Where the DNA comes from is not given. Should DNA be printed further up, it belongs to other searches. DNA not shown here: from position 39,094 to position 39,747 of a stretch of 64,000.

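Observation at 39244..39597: Tandem-heptad protein encoded by 21-bp DNA repeats immediately downstream of recA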

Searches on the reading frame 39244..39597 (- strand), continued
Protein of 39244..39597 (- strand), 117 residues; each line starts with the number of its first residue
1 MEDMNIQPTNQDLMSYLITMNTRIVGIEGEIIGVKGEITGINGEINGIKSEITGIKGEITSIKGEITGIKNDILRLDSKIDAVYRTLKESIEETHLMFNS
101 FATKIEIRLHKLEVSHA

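Call 53: find_encoding_contigs(protein=P0053, flank=5000, max_places=3)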
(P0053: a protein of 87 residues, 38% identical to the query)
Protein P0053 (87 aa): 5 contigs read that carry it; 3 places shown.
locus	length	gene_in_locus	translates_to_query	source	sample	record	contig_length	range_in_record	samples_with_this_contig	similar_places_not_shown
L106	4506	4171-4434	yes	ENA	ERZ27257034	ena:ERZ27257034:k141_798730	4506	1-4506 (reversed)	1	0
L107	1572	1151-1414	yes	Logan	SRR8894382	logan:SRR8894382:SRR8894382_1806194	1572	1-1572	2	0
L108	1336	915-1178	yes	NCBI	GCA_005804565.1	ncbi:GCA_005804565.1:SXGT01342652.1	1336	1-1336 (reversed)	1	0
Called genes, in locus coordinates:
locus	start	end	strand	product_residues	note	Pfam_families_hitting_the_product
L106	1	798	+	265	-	?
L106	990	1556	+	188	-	PF08207:EFP_N, PF01132:EFP, PF09285:Elong-fact-P_C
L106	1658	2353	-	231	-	-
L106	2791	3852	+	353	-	PF00154:RecA_N, PF08423:Rad51, PF06745:ATPase (faint), PF01637:ATPase_2 (weak), PF02283:CobU (weak), PF21096:RecA_C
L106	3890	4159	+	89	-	-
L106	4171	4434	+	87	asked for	-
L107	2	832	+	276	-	?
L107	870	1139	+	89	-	-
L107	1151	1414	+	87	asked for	-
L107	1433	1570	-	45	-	?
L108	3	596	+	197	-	?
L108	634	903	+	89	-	-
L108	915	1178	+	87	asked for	-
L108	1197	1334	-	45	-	?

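Call 54: find_encoding_contigs(protein=P0055, flank=5000, max_places=3)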
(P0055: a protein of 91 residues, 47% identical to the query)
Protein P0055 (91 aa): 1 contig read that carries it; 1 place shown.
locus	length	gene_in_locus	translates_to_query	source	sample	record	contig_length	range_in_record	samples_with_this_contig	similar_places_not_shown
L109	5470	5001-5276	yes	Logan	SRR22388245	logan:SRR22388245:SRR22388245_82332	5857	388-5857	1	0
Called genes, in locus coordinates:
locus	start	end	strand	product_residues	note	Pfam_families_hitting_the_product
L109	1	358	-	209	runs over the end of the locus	-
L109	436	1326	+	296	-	PF03734:YkuD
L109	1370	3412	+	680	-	-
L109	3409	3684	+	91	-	-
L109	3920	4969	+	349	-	PF00154:RecA_N, PF08423:Rad51, PF06745:ATPase (faint), PF01637:ATPase_2 (weak), PF02283:CobU (weak), PF21096:RecA_C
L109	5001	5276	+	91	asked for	-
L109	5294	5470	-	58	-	?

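Call 55: find_encoding_contigs(protein=P0062, flank=5000, max_places=3)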
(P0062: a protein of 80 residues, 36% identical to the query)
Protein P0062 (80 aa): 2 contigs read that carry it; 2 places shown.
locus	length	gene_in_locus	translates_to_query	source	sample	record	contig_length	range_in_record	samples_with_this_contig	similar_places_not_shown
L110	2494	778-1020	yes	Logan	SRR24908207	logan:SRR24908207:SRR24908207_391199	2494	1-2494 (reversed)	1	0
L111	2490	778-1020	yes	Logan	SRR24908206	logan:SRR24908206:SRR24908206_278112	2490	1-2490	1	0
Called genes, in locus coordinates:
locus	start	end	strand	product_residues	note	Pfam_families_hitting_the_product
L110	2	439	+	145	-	?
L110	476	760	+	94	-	-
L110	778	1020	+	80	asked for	-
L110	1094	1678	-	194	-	-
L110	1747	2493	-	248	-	?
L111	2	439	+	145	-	?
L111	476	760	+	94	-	-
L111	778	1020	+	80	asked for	-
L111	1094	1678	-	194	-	-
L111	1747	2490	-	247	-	?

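Call 62: find_encoding_contigs(protein=P0061, flank=3000, max_places=3)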
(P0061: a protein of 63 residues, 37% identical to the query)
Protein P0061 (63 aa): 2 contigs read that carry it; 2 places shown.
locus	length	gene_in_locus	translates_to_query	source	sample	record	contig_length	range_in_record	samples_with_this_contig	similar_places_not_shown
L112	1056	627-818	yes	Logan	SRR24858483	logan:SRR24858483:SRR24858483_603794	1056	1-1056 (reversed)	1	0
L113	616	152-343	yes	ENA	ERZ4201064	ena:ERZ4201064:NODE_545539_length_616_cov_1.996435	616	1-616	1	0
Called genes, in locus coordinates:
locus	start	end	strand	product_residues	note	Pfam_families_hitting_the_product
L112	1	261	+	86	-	?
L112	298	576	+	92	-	-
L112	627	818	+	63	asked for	-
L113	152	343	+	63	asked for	-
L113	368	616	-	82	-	?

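Call 63: find_encoding_contigs(protein=P0054, flank=3000, max_places=3)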
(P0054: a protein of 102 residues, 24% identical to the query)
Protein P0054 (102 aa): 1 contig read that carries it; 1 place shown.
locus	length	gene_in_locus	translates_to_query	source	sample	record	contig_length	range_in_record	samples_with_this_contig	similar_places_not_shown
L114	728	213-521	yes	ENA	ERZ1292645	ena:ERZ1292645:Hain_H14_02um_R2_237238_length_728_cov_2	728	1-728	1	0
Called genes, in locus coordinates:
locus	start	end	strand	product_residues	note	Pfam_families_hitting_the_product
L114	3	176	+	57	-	?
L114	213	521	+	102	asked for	-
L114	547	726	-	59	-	?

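Call 65: search_protein_families(library=pfam, proteins=[L106:3890-4156:+, L110:476-757:+, L112:298-573:+, P0055, P0053, P0062, P0054], max_evalue=0.1)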
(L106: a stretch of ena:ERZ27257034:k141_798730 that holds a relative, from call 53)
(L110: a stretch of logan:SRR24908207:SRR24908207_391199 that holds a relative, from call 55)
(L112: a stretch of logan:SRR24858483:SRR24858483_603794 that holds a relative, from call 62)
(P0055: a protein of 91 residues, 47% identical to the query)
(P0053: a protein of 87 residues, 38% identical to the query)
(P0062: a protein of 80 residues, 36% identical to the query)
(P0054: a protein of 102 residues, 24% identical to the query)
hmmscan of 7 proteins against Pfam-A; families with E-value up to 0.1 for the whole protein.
L106:3890-4156:+ (89 aa): 3 families
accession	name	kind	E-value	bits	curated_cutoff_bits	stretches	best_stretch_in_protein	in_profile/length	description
PF11328.14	DUF3130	-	0.012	16.3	25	1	8-45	43-80/89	Protein of unknown function (DUF3130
PF25443.1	ANG-1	-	0.042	14.5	28.5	1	10-53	44-87/105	ANG-1-like domain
PF19909.4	DUF6382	-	0.047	13.8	26.7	1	19-80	3-64/163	Domain of unknown function (DUF6382)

L110:476-757:+ (94 aa): 0 families

L112:298-573:+ (92 aa): 0 families

P0055 (91 aa): 2 families
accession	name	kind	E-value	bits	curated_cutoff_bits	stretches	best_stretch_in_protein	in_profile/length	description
PF16526.10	CLZ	-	0.0096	16.7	26.7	1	27-87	7-69/71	C-terminal leucine zipper domain of cyclic nucleotide-gated channels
PF16740.10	SKA2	-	0.085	13.1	30.1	0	19-55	2-38/110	Spindle and kinetochore-associated protein 2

P0053 (87 aa): 9 families
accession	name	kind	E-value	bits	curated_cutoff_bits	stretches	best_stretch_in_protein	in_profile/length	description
PF04513.17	Baculo_PEP_C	-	0.0012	19.4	38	1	6-81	12-89/140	Baculovirus polyhedron envelope protein, PEP, C terminus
PF22709.1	Mu_Gam-Sipho_Gp157-TOTE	-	0.0044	17.3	27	1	8-51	2-43/63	Mu Gam/Sipho_Gp157-like domain of the TOTE conflict systems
PF06292.23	MUN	-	0.013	15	24.2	1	29-77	269-319/473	MUN domain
PF01442.23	Apolipoprotein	-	0.021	15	90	1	30-79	41-90/190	Apolipoprotein A1/A4/E domain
PF16526.10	CLZ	-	0.022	15.6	26.7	0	8-61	12-65/71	C-terminal leucine zipper domain of cyclic nucleotide-gated channels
PF07889.17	DUF1664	-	0.031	14.7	34.6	1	17-72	39-93/124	Protein of unknown function (DUF1664)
PF06005.17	ZapB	-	0.038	14.9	31.5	0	8-42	14-48/71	Cell division protein ZapB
PF19174.5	DUF5856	-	0.079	14.5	34.6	1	13-68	30-87/94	Family of unknown function (DUF5856)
PF05615.18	THOC7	-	0.099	13.4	28.7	0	34-83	20-69/136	Tho complex subunit 7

P0062 (80 aa): 4 families
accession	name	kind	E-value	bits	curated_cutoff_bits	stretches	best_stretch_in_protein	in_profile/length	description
PF04513.17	Baculo_PEP_C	-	0.036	14.6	38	1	14-69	47-102/140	Baculovirus polyhedron envelope protein, PEP, C terminus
PF07889.17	DUF1664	-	0.052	14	34.6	1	14-68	43-103/124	Protein of unknown function (DUF1664)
PF16526.10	CLZ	-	0.077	13.8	26.7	0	20-76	21-69/71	C-terminal leucine zipper domain of cyclic nucleotide-gated channels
PF01519.22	DUF16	-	0.088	13.7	40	0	19-76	51-103/104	Protein of unknown function DUF16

P0054 (102 aa): 8 families
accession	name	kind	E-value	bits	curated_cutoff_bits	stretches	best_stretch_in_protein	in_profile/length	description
PF04513.17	Baculo_PEP_C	-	0.00028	21.4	38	1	17-91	32-102/140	Baculovirus polyhedron envelope protein, PEP, C terminus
PF07889.17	DUF1664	-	0.00057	20.4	34.6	1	6-90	35-117/124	Protein of unknown function (DUF1664)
PF06162.17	PgaPase_1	-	0.0095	16.1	24.4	0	51-97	54-99/166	Putative pyroglutamyl peptidase PgaPase_1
PF01442.23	Apolipoprotein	-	0.0099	16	90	1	26-70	44-88/190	Apolipoprotein A1/A4/E domain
PF05597.16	Phasin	-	0.025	15.1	28.8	1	34-80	54-100/126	Poly(hydroxyalcanoate) granule associated protein (phasin)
PF06825.17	HSBP1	-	0.045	14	28.6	0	35-69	3-37/51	Heat shock factor binding protein 1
PF16043.11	DUF4795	-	0.047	13.5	34.8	1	19-75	79-129/208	Domain of unknown function (DUF4795)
PF02524.19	KID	-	0.065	13.7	20.8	0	60-70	1-11/11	KID repeat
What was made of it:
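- Sub-threshold Pfam matches to Apolipoprotein, Phasin and ZapB (call 65).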

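Call 66: search_protein_families(library=padloc, proteins=[P0001, P0055, P0053, P0008, L106:3890-4156:+, L110:476-757:+], max_evalue=0.1)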
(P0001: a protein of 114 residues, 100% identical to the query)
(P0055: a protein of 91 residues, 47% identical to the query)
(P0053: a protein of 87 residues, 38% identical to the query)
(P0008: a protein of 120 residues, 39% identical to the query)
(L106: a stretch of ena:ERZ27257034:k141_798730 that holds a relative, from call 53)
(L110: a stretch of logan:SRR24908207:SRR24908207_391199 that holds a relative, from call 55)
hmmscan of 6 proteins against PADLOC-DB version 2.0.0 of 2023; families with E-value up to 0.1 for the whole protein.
P0001 (114 aa): 6 families
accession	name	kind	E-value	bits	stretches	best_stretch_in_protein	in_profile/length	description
PDLC03859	LmuB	-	0.00083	16.7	1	17-91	351-427/611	-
PDLC03863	LmuB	-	0.0018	15.1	1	31-90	346-409/610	-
PDLC03865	LmuB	-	0.0023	14.2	1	32-101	637-707/1007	-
PDLC00250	LmuB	-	0.0045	13.7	1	41-107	312-378/582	AAA ATPase domain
PDLC00550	JetC2|JetC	-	0.0059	12.3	1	21-94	329-402/1355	DUF3584 domain; MukB-like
PDLC00514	JetC1|JetC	-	0.029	10.2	1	17-98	296-376/1117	DUF3584 domain; MukB-like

P0055 (91 aa): 1 family
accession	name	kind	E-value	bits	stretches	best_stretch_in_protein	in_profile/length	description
PDLC03867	LmuB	-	0.00042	16.9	1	7-87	351-432/605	-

P0053 (87 aa): 3 families
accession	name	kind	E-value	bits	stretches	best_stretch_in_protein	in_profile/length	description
PDLC03839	LeoA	-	0.0067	13.6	1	20-78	285-357/559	-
PDLC01379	Csn2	-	0.0083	13.3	1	7-82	81-156/335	CAS-II-A; acquisition_associated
PDLC01517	Cmr5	-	0.018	13.4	1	22-79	53-109/131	CAS-III-C; effector_SS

P0008 (120 aa): 2 families
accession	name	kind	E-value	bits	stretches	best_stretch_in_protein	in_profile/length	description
PDLC02526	PglX|PglXI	-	0.00038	17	1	8-75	229-297/640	PglX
PDLC03839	LeoA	-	0.0019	15.4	1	14-115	268-383/559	-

L106:3890-4156:+ (89 aa): 0 families

L110:476-757:+ (94 aa): 0 families

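Call 73: list_cluster_members(proteins=[P0001, P0053, P0055, P0008])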
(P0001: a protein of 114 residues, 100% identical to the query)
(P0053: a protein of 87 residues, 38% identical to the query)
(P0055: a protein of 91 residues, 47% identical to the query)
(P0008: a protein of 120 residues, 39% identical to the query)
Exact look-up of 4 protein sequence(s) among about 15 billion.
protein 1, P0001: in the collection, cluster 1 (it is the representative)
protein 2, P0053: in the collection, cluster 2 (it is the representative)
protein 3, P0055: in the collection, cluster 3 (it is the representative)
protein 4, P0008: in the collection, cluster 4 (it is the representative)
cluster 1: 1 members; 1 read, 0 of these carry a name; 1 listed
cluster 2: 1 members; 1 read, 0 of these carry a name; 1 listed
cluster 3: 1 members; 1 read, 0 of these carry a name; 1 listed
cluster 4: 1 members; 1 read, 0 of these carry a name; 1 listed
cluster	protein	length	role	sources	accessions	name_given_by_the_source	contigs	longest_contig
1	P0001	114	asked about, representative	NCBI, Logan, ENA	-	-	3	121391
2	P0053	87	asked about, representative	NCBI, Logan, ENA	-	-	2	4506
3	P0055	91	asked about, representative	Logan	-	-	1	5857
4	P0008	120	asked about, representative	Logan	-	-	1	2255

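Call 74: predict_structure(alignment_id=A6)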
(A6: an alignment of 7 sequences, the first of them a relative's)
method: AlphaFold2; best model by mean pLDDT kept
length: 91 residues; sequences in the alignment: 7
mean_pLDDT: 95.0   pTM: 0.53
mean pLDDT of the five models: 95.0, 94.2, 94.0, 93.8, 93.4
residues with pLDDT >= 90: 84; 70-90: 5; 50-70: 2; < 50: 0
segments of 3 or more residues with pLDDT < 50: none
pLDDT, mean of each block of 10 residues (from residue 1): 83 95 96 97 98 98 98 97 94 78
secondary structure, 60 per line:
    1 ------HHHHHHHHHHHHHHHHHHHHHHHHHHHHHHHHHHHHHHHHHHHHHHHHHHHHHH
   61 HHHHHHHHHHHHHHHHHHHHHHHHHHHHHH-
elements in order: H7-90
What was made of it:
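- For P0055, the orthologue without the array, it predicts a helix at 7-90, pLDDT 95 (call 74).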

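Call 79: search_protein_representatives(alignment_id=A6)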
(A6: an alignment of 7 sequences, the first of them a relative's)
Query: 7 sequences, 93 profile positions. Proteins with E-value up to 0.001 (for the whole library): 281; up to 1e-10: 15; up to 1e-30: 4. The best 150 are listed.
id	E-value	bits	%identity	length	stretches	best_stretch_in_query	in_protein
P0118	5.0e-38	145.4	-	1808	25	39-74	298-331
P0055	3.4e-37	142.8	-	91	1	1-93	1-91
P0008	2.0e-33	130.7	-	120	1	7-93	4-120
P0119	1.4e-32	128.0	-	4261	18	25-83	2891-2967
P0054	8.9e-28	112.6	-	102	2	29-93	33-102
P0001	7.5e-24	100.0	-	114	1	1-93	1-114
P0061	9.7e-22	93.2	-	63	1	26-93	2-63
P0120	3.8e-19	84.9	-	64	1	31-93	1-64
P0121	7.0e-19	84.1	-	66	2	11-48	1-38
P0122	1.5e-13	67.0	-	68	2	4-48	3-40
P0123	1.1e-12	64.2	-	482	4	24-93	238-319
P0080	3.6e-12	62.6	-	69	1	1-93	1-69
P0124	9.4e-12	61.2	-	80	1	14-92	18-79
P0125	3.8e-11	59.3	-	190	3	30-90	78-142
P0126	8.4e-11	58.2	-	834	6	30-91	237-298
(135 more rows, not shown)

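Call 81: find_encoding_contigs(protein=P0080, flank=3000, max_places=3)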
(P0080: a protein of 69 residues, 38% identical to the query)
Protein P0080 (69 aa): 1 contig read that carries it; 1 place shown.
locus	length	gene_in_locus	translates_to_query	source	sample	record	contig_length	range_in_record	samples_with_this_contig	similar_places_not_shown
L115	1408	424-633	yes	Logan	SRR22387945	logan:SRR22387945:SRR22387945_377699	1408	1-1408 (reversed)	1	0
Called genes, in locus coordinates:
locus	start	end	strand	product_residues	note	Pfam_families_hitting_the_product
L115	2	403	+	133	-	?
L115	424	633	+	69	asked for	-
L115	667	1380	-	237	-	PF12844:HTH_19 (weak), PF13413:HTH_25, PF09136:Glucodextran_B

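Call 83: search_solved_structures(query=A6, max_evalue=0.1, show_alignments=2)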
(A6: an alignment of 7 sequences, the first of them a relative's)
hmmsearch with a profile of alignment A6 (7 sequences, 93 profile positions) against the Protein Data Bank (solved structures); distinct sequences matched with E-value up to 0.1: 5.
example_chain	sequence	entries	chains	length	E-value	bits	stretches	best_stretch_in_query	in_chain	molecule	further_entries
9hx4_F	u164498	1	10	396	0.00036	24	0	42-86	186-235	Apolipoprotein A-IV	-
3s84_A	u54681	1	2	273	0.00051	23.6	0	42-86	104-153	Apolipoprotein A-IV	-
7o97_A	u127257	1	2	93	0.0012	22.4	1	14-68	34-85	hypothetical protein UY81_C0065G0003 from Candidatus Giovannonibacteria bacterium converte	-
3wpa_A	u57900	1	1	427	0.093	16.3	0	21-65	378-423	Trimeric autotransporter adhesin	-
5hy3_A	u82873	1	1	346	0.099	16.2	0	8-70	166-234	mRNA endoribonuclease LsoA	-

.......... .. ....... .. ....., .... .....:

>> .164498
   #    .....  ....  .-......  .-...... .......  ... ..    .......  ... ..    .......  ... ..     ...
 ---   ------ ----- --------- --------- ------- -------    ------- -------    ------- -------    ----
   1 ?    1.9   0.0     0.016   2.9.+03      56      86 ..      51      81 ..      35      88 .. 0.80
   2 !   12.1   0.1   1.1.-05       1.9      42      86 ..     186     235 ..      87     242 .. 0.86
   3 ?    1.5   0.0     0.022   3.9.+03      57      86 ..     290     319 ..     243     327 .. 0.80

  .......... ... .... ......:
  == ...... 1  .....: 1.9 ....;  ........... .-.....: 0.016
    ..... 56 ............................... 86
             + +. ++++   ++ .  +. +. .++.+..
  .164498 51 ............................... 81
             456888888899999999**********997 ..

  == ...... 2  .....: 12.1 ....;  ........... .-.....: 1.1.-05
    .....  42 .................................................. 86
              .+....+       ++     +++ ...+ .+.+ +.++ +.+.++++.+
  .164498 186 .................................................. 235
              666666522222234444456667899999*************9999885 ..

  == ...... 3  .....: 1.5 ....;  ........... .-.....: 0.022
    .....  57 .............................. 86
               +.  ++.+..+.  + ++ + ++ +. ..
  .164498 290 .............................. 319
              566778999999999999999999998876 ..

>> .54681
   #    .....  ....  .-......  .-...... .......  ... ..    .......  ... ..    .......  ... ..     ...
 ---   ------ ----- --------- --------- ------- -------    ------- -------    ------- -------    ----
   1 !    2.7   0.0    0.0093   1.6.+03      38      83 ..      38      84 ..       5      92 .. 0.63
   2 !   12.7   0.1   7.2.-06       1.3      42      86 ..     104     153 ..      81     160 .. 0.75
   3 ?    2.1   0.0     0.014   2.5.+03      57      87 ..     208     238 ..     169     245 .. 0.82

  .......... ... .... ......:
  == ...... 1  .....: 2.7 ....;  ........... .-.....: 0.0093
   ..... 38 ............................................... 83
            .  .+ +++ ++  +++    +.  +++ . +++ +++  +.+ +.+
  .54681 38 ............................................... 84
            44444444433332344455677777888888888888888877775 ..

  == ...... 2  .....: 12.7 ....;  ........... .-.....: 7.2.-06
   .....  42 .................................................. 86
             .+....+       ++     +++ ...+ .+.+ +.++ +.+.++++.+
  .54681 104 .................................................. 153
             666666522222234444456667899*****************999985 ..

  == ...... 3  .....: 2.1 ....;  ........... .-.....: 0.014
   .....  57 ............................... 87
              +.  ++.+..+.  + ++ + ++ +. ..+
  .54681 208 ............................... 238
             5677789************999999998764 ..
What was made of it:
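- Sub-threshold profile matches to apolipoprotein A-IV 11/22-mer repeats (E about 4e-4, call 83).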
